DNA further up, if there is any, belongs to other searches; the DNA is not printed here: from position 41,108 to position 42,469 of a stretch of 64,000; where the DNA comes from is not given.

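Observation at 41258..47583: Qmo-like quinone-linked electron module in one operon with TusA and two DsrE-family sulfur carriers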

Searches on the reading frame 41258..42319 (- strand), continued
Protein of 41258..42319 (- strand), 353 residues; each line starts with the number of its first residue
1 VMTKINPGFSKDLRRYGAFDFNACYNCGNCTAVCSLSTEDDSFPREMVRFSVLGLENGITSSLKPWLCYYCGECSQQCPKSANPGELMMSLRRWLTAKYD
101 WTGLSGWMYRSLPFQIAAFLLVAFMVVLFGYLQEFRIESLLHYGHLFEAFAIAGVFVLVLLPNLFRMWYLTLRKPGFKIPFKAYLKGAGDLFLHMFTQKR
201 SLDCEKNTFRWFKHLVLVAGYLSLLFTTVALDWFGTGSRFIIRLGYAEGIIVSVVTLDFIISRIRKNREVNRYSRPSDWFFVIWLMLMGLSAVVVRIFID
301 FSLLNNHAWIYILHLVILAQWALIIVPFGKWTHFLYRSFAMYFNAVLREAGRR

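Call 47: search_protein_families(library=pfam, proteins=[L034:5010-7796:+, L034:7789-9999:+, L082:5313-8024:+, L040:8208-9998:+, L040:11093-12823:+], max_evalue=0.00001)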
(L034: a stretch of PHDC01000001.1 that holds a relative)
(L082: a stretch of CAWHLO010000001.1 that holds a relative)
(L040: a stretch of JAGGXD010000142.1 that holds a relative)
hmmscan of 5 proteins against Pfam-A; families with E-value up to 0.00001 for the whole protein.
L034:5010-7796:+ (928 aa): 13 families
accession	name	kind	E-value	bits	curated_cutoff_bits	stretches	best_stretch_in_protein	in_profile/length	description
PF07992.20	Pyr_redox_2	-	3.2e-47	161.8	26.1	1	253-546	2-291/291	Pyridine nucleotide-disulphide oxidoreductase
PF13738.12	Pyr_redox_3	-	3.6e-18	66.3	30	1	374-530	158-305/305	Pyridine nucleotide-disulphide oxidoreductase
PF13450.12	NAD_binding_8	-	2.8e-15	56.8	21.9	1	256-290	1-35/68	NAD(P)-binding Rossmann-like domain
PF12831.13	FAD_oxidored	-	3.2e-15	56.8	27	1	9-46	1-38/416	FAD dependent oxidoreductase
PF14691.11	Fer4_20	-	1.1e-13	51.4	25.8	1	158-236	29-110/113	Dihydroprymidine dehydrogenase domain II, 4Fe-4S cluster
PF01266.30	DAO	-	1.2e-13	51.8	27.9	1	253-288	1-37/353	FAD dependent oxidoreductase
PF00070.33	Pyr_redox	-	4.7e-13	49.9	22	0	382-454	1-77/82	Pyridine nucleotide-disulphide oxidoreductase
PF00890.30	FAD_binding_2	-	7.3e-12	45.6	20.4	0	9-44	1-36/414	FAD binding domain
PF01134.28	GIDA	-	9.3e-11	41.8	22.1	0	10-38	2-30/391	Glucose inhibited division protein A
PF03486.20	HI0933_like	-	6.7e-10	39.2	50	0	253-290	2-39/244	HI0933-like protein Rossmann domain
PF01262.27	AlaDh_PNT_C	-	9.8e-09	35.4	23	0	379-413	27-60/214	Alanine dehydrogenase/PNT, C-terminal domain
PF01946.23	Thi4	-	1.2e-08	34.9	26.2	0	8-53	18-64/235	Thi4 family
PF13241.12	NAD_binding_7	-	5e-07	30.7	22.1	0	377-419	4-41/104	Putative NAD(P)-binding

L034:7789-9999:+ (736 aa): 10 families
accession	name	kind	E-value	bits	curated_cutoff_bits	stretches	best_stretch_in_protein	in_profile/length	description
PF14697.11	Fer4_21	-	2.1e-12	47.4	35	1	573-629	1-58/59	4Fe-4S dicluster domain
PF07992.20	Pyr_redox_2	-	5.7e-10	39.5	26.1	0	148-225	3-78/291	Pyridine nucleotide-disulphide oxidoreductase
PF12831.13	FAD_oxidored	-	2.9e-09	37.1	27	1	149-208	3-64/416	FAD dependent oxidoreductase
PF00037.32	Fer4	-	4.2e-09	36.3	21.1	1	608-629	3-24/24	4Fe-4S binding domain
PF13484.11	Fer4_16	-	1.5e-07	32.5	30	0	613-648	2-36/66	4Fe-4S double cluster binding domain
PF12797.12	Fer4_2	-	5e-07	29.7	24.5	0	607-625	4-22/22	4Fe-4S binding domain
PF12838.12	Fer4_7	-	1.1e-06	29.4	27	1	580-627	2-52/52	4Fe-4S dicluster domain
PF00890.30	FAD_binding_2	-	2.5e-06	27.4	20.4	1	148-185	2-39/414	FAD binding domain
PF25160.1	LdpA_Fe-S-bd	-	3.1e-06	27.3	27.6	1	586-633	9-48/49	LdpA Fe-S cluster-binding domain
PF12837.12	Fer4_6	-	5.9e-06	26.4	25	0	606-628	2-24/24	4Fe-4S binding domain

L082:5313-8024:+ (903 aa): 16 families
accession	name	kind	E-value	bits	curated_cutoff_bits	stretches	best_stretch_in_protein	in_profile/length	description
PF07992.20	Pyr_redox_2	-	1.1e-48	166.6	26.1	2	247-541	1-291/291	Pyridine nucleotide-disulphide oxidoreductase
PF13450.12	NAD_binding_8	-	6.1e-19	68.5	21.9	1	251-285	1-35/68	NAD(P)-binding Rossmann-like domain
PF01266.30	DAO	-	7.8e-18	65.5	27.9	1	248-283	1-37/353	FAD dependent oxidoreductase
PF00070.33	Pyr_redox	-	3.7e-17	63.1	22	0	248-282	1-35/82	Pyridine nucleotide-disulphide oxidoreductase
PF13738.12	Pyr_redox_3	-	3.7e-17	63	30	1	363-525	152-305/305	Pyridine nucleotide-disulphide oxidoreductase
PF12831.13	FAD_oxidored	-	1.9e-16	60.9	27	1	4-41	1-38/416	FAD dependent oxidoreductase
PF00890.30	FAD_binding_2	-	8.4e-16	58.6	20.4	2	4-40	1-37/414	FAD binding domain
PF14691.11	Fer4_20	-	5.3e-15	55.6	25.8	1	153-230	29-109/113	Dihydroprymidine dehydrogenase domain II, 4Fe-4S cluster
PF01946.23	Thi4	-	3.9e-12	46.4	26.2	0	248-285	19-57/235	Thi4 family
PF01494.25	FAD_binding_3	-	2.2e-11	44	22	0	248-279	3-34/349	FAD binding domain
PF03486.20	HI0933_like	-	3.2e-11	43.6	50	0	4-42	2-40/244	HI0933-like protein Rossmann domain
PF01134.28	GIDA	-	1.8e-10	40.9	22.1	0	4-34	1-31/391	Glucose inhibited division protein A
PF01593.30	Amino_oxidase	-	2e-09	37.7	19.8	0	257-283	2-28/443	Flavin containing amine oxidoreductase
PF01262.27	AlaDh_PNT_C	-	4.8e-09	36.4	23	0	367-410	20-62/214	Alanine dehydrogenase/PNT, C-terminal domain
PF13241.12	NAD_binding_7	-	2.8e-08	34.7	22.1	0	245-278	6-39/104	Putative NAD(P)-binding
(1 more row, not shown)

L040:8208-9998:+ (596 aa): 7 families
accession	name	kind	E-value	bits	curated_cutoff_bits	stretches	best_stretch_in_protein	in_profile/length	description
PF07992.20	Pyr_redox_2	-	3.3e-16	60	26.1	1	135-231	2-98/291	Pyridine nucleotide-disulphide oxidoreductase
PF00037.32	Fer4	-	2.4e-07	30.7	21.1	0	231-250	3-22/24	4Fe-4S binding domain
PF13450.12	NAD_binding_8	-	2.6e-07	31.2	21.9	1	138-189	1-52/68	NAD(P)-binding Rossmann-like domain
PF12831.13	FAD_oxidored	-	1.4e-06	28.3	27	1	137-173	3-39/416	FAD dependent oxidoreductase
PF13237.11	Fer4_10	-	3.9e-06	27.1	25.5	0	231-248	4-21/53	4Fe-4S dicluster domain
PF12838.12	Fer4_7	-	4.8e-06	27.4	27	0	235-302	1-52/52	4Fe-4S dicluster domain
PF00890.30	FAD_binding_2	-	6.5e-06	26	20.4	1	137-173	3-39/414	FAD binding domain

L040:11093-12823:+ (576 aa): 12 families
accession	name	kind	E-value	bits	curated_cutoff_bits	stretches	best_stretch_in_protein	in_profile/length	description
PF07992.20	Pyr_redox_2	-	1.8e-15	57.6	26.1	1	145-264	3-119/291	Pyridine nucleotide-disulphide oxidoreductase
PF14697.11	Fer4_21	-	4.9e-09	36.6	35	1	498-552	1-58/59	4Fe-4S dicluster domain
PF00037.32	Fer4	-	1e-08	35.1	21.1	1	530-552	2-24/24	4Fe-4S binding domain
PF13450.12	NAD_binding_8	-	5.3e-08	33.5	21.9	1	147-190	1-42/68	NAD(P)-binding Rossmann-like domain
PF12838.12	Fer4_7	-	7.2e-08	33.2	27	1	505-550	2-52/52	4Fe-4S dicluster domain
PF12831.13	FAD_oxidored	-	2.3e-07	30.9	27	1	146-182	3-39/416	FAD dependent oxidoreductase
PF13484.11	Fer4_16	-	2.7e-07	31.7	30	0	536-556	2-24/66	4Fe-4S double cluster binding domain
PF13237.11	Fer4_10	-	4.2e-07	30.2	25.5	1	499-547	3-53/53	4Fe-4S dicluster domain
PF00890.30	FAD_binding_2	-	5.6e-07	29.5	20.4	1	147-182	4-39/414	FAD binding domain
PF01266.30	DAO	-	1e-06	29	27.9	1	147-178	4-35/353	FAD dependent oxidoreductase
PF13187.11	Fer4_9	-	3e-06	27.6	27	1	505-551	2-52/52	4Fe-4S dicluster domain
PF03486.20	HI0933_like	-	5.2e-06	26.5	50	0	145-179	3-37/244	HI0933-like protein Rossmann domain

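Call 71: predict_structure(alignment_id=A3)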
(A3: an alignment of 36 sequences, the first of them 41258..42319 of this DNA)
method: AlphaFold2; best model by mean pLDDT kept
length: 353 residues; sequences in the alignment: 36
mean_pLDDT: 76.8   pTM: 0.76
mean pLDDT of the five models: 76.8, 72.0, 70.2, 67.0, 66.2
residues with pLDDT >= 90: 88; 70-90: 172; 50-70: 48; < 50: 45
segments of 3 or more residues with pLDDT < 50: 1-4, 21-42, 72-82, 201-204
pLDDT, mean of each block of 10 residues (from residue 1): 50 64 41 37 60 77 71 41 63 84 80 87 95 91 89 89 92 88 87 71 56 81 88 90 92 86 64 62 86 93 91 93 83 81 87 59
secondary structure, 60 per line:
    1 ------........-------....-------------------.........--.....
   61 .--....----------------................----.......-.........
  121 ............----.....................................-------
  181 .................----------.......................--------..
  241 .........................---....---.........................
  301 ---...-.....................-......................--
elements in order: H7-14 H22-25 H45-53 H56-61 H64-67 H84-99 H104-110 H112-132 H137-173 H181-197 H208-230 H239-265 H269-272 H276-300 H308-328 H330-351

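Call 73: fold_search(model_id=the predicted structure, library=pdb)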
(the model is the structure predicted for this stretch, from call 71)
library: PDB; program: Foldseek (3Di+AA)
matches with E <= 10: 265; with E <= 0.001: 0
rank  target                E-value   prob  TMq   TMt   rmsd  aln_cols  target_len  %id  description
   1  3ir5_C                1.4e-01  1.00  0.29  0.45   8.3       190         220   14  Crystal structure of NarGHI mutant NarG-H49C (released 2010-01-05)
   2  3egw_C                2.1e-01  1.00  0.29  0.44   9.2       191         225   16  The crystal structure of the NarGHI mutant NarH - C16A (released 2010-03-02)
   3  1siw_C                2.2e-01  1.00  0.29  0.45   9.1       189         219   16  Crystal structure of the apomolybdo-NarGHI (released 2004-06-08)
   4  1y5i_C                2.6e-01  0.99  0.29  0.45   8.9       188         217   15  The crystal structure of the NarGHI mutant NarI-K86A (released 2005-03-08)
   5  1q16_C                2.6e-01  0.99  0.30  0.45   9.2       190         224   16  Crystal structure of Nitrate Reductase A, NarGHI, from Escherichia coli (released 2003-10-07)
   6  1y5l_C                2.7e-01  0.96  0.25  0.39   8.6       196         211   14  The crystal structure of the NarGHI mutant NarI-H66Y (released 2005-03-08)
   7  9dvj_A                3.2e-01  0.35  0.24  0.23  21.5       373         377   14  "Structure of the phosphate exporter XPR1/SLC53A1 (released 2025-04-02)
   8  1y4z_C                4.5e-01  0.99  0.30  0.47   9.0       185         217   15  The crystal structure of Nitrate Reductase A, NarGHI, in complex with the Q-site inhibitor pentachlorophenol (released 2005-03-08)
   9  5g28                  9.5e-01  0.47  0.27  0.33  17.2       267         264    9  The crystal structure of light-driven chloride pump ClR at pH 6.0. (released 2016-10-19)
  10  8f6i_A                1.0e+00  0.18  0.16  0.19  15.9       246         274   12  Cryo-EM structure of a Zinc-loaded symmetrical D70A mutant of the YiiP-Fab complex (released 2023-02-08)
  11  6ibb_C                1.0e+00  0.08  0.13  0.15  18.4       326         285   12  Crystal structure of the rat isoform of the succinate receptor SUCNR1 (GPR91) in complex with a nanobody (released 2019-08-14)
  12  7p54_A                1.1e+00  0.06  0.12  0.10  35.4       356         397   14  Cryo-EM structure of human TTYH2 in GDN (released 2021-08-11)
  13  9g71_A                1.2e+00  0.06  0.12  0.11  33.7       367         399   14  Cryo-EM structure of TTYH2 in complex with lipids in GDN (released 2025-05-21)
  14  7zeu_D                1.5e+00  0.08  0.14  0.14  28.6       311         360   11  Crystal structure of human Clusterin, crystal form II (released 2023-10-11)
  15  8f6h_B                1.6e+00  0.15  0.15  0.19  15.4       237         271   13  Cryo-EM structure of a Zinc-loaded asymmetrical TMD D70A mutant of the YiiP-Fab complex (released 2023-02-08)
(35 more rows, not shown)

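Call 82: find_homologous_proteins(query=L013:12499-13566:+, max_evalue=1e-10)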
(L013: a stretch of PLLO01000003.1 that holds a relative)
Query L013:12499-13566:+ (355 aa): 2730 proteins with E <= 1e-10 among 4026 candidates; the best 120 are listed.
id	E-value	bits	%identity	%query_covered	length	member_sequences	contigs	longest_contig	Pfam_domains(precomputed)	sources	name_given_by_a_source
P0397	9.1e-219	744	85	100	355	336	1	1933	PF02754.22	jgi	-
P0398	3.2e-217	739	86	100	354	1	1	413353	PF02754.22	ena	-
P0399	7.1e-217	738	85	99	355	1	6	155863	PF02754.22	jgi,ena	-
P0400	6.1e-216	734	85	100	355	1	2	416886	PF02754.22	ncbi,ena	-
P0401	3.1e-215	732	85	100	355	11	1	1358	PF02754.22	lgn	-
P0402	9.2e-215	731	84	100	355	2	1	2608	PF02754.22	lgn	-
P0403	1.0e-214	730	83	100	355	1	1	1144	PF02754.22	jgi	-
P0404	1.0e-214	730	84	100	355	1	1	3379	PF02754.22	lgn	-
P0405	1.0e-214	730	86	100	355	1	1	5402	PF02754.22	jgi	jgi:heterodisulfide reductase subunit B2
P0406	1.1e-214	730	84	100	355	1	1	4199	PF02754.22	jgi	jgi:heterodisulfide reductase subunit B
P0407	4.9e-214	728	84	100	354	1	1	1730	PF02754.22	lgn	-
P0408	8.4e-214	727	84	100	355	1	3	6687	PF02754.22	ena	-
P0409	1.1e-213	727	84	100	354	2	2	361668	PF02754.22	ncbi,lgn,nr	ncbi:MAG: heterodisulfide reductase subunit B [Bacteroidales bacterium]|nr:heterodisulfide reductase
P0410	1.3e-213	727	84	100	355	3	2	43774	PF02754.22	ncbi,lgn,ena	-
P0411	1.4e-213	727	84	100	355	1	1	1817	PF02754.22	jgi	-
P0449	9.5e-210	714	82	100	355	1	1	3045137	PF02754.22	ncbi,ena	-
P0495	5.0e-205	699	80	99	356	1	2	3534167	PF02754.22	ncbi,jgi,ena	-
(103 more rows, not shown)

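Call 83: find_encoding_contigs(protein=P0449, flank=10000, max_places=2)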
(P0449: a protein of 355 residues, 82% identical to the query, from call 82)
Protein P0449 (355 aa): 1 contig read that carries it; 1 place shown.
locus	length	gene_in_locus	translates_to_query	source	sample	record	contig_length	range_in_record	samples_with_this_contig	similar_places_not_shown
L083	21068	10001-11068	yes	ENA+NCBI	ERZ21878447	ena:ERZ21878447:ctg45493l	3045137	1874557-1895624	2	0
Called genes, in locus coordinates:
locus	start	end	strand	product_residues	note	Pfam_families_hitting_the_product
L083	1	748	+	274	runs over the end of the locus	PF00142:Fer4_NifH (faint), PF02374:ArsA_ATPase (weak), PF09140:MipZ (faint), PF10609:ParA, PF13614:AAA_31 (weak), PF01656:CbiA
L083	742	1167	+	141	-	PF13279:4HBT_2, PF03061:4HBT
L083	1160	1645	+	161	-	PF01980:TrmO_N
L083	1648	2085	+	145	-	PF09719:C_GCAxxG_C_C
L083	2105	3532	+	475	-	PF04055:Radical_SAM, PF06968:BATS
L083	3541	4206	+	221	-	PF02666:PS_Dcarbxylase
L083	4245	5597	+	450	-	PF01134:GIDA (faint), PF01266:DAO (faint), PF03486:HI0933_like (faint), PF07992:Pyr_redox_2, PF13450:NAD_binding_8 (faint), PF13738:Pyr_redox_3, PF00070:Pyr_redox, PF02852:Pyr_redox_dim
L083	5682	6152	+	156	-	PF13192:Thioredoxin_3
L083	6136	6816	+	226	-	PF13237:Fer4_10 (weak), PF13183:Fer4_8, PF13187:Fer4_9, PF13484:Fer4_16 (faint), PF13534:Fer4_17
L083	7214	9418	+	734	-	PF13620:CarboxypepD_reg, PF13715:CarbopepD_reg_2, PF07715:Plug, PF00593:TonB_dep_Rec_b-barrel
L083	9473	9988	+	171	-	PF02572:CobA_CobO_BtuR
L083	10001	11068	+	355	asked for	PF02754:CCG (weak)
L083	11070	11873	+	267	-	PF00753:Lactamase_B, PF23023:Anti-Pycsar_Apyc1 (weak), PF12706:Lactamase_B_2 (weak)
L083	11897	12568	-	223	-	-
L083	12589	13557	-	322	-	PF03432:Relaxase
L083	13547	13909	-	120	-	PF21983:NikA-like, PF05713:MobC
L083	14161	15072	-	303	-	PF01807:Zn_ribbon_DnaG, PF13155:Toprim_2, PF13362:Toprim_3 (weak)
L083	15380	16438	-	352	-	PF13481:AAA_25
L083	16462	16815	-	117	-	PF12728:HTH_17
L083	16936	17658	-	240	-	-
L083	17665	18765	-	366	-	PF17293:Arm-DNA-bind_5, PF13102:Phage_int_SAM_5, PF00589:Phage_integrase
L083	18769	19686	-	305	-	PF12728:HTH_17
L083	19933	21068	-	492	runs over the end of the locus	PF10396:TrmE_N, PF12631:MnmE_helical, PF03193:RsgA_GTPase (faint), PF00071:Ras (weak), PF01926:MMR_HSR1, PF02421:FeoB_N (weak), PF08477:Roc (weak)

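Call 84: find_encoding_contigs(protein=P0495, flank=10000, max_places=2)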
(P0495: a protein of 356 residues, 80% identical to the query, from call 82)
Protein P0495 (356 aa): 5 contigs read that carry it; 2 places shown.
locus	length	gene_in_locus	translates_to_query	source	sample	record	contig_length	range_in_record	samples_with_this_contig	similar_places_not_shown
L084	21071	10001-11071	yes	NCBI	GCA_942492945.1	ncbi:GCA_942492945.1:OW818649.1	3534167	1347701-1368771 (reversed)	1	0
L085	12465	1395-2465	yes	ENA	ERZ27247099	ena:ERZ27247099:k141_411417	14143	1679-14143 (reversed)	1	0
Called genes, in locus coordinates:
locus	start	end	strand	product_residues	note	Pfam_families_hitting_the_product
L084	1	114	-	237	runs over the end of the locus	PF00578:AhpC-TSA, PF08534:Redoxin, PF10417:1-cysPrx_C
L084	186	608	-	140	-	PF01475:FUR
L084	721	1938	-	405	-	PF02321:OEP (weak)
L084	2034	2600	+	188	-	PF02001:DUF134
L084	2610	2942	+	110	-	PF02579:Nitro_FeMo-Co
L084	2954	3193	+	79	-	PF17253:DUF5320 (weak)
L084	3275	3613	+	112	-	PF02579:Nitro_FeMo-Co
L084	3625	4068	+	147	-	PF08821:CGGC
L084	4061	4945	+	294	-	PF00142:Fer4_NifH (faint), PF01656:CbiA, PF10609:ParA, PF13614:AAA_31, PF00037:Fer4 (weak), PF13237:Fer4_10 (weak), PF14697:Fer4_21 (weak), PF12838:Fer4_7 (weak), +4 more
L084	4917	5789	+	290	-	PF01656:CbiA, PF13614:AAA_31 (faint), PF00037:Fer4 (weak), PF13237:Fer4_10 (weak), PF14697:Fer4_21, PF13187:Fer4_9 (weak), PF00037:Fer4 (weak), PF10609:ParA (weak), +3 more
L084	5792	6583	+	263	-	PF02374:ArsA_ATPase (weak), PF09140:MipZ (faint), PF10609:ParA, PF13614:AAA_31, PF01656:CbiA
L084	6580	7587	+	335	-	PF13279:4HBT_2, PF03061:4HBT, PF00300:His_Phos_1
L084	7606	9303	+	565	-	PF03486:HI0933_like (faint), PF07992:Pyr_redox_2, PF13738:Pyr_redox_3 (weak), PF00070:Pyr_redox, PF02852:Pyr_redox_dim, PF00581:Rhodanese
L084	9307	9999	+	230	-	PF13237:Fer4_10 (weak), PF12838:Fer4_7 (faint), PF13183:Fer4_8, PF13187:Fer4_9, PF13534:Fer4_17 (weak)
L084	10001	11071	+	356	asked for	PF02754:CCG (weak)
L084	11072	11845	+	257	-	PF00753:Lactamase_B, PF23023:Anti-Pycsar_Apyc1, PF12706:Lactamase_B_2 (weak)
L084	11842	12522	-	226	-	PF09603:Fib_succ_major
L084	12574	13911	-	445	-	PF05192:MutS_III, PF00488:MutS_V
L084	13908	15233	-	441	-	PF05192:MutS_III, PF00488:MutS_V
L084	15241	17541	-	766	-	PF12679:ABC2_membrane_2, PF12698:ABC2_membrane_3 (weak), PF09822:ABC_transp_aux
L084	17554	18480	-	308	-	PF00005:ABC_tran, PF13304:AAA_21 (weak)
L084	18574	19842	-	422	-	PF12710:HAD (weak)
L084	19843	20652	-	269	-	PF01869:BcrAD_BadFG (faint), PF03630:Fumble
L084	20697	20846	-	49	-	-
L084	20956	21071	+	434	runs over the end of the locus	PF02667:SCFA_trans, PF03606:DcuC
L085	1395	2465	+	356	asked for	PF02754:CCG (weak)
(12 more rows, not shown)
